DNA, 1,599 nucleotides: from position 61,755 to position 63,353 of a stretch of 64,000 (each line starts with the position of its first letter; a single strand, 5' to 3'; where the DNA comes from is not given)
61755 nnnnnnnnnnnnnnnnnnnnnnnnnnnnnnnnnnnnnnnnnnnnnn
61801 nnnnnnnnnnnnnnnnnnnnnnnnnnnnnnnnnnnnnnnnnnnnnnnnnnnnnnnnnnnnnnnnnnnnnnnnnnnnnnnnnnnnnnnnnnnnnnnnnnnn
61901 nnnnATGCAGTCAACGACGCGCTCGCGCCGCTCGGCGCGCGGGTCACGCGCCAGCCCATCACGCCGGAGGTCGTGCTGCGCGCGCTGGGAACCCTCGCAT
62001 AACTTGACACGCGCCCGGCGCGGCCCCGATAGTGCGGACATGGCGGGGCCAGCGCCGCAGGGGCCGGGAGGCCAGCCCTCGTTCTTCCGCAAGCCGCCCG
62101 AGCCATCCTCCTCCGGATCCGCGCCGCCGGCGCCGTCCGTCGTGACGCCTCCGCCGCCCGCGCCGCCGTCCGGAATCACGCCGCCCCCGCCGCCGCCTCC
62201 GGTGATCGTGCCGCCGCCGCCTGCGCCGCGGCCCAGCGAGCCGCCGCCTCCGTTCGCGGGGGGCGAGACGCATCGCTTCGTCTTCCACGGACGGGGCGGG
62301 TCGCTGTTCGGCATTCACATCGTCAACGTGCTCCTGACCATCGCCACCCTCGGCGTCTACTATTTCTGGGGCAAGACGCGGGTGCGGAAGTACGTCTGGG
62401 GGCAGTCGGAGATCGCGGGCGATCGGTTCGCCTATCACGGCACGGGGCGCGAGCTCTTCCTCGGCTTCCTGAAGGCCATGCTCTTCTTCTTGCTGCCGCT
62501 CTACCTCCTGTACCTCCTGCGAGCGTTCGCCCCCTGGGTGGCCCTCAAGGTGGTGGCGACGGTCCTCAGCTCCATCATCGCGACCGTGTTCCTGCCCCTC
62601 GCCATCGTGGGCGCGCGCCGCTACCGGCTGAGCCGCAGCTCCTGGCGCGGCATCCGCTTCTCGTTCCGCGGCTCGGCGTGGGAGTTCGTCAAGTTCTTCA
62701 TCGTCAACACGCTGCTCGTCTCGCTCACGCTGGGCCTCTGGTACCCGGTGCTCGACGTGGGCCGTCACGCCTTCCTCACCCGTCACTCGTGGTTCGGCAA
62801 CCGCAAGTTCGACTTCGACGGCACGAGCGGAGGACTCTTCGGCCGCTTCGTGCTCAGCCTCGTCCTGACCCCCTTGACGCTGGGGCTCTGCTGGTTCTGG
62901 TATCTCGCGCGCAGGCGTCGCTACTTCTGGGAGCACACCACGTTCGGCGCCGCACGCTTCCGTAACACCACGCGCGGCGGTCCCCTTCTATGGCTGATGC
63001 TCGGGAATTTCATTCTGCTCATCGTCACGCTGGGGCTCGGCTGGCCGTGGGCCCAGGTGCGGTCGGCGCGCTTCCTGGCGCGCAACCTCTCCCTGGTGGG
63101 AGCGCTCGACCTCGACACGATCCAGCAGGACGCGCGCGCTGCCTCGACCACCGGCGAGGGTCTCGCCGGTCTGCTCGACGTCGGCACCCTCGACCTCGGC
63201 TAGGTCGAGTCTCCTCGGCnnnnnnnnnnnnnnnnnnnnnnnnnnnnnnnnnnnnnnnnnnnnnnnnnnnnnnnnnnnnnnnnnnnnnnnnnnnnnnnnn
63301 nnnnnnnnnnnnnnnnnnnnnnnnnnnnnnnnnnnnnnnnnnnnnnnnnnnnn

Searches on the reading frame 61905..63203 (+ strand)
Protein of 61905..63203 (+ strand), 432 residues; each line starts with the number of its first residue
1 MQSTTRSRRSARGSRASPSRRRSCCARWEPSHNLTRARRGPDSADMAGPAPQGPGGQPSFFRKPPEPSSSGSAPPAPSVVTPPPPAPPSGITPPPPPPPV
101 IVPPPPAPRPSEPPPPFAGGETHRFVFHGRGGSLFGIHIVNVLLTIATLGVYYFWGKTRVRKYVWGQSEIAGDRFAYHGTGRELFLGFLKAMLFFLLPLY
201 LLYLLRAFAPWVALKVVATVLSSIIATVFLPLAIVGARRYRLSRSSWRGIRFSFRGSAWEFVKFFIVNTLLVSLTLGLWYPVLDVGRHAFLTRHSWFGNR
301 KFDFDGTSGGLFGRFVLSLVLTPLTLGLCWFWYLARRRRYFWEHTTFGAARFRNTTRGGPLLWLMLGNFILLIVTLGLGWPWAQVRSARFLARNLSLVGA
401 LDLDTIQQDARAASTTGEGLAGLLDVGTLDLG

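Call 8: search_protein_families(library=pfam, proteins=[window:61905-63203:+], max_evalue=0.00001)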
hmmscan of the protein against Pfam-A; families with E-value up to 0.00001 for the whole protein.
window:61905-63203:+ (432 aa): 1 family
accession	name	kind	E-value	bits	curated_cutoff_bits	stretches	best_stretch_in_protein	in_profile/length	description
PF05987.18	DUF898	-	1e-81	275.1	28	2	122-330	1-199/336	Bacterial protein of unknown function (DUF898)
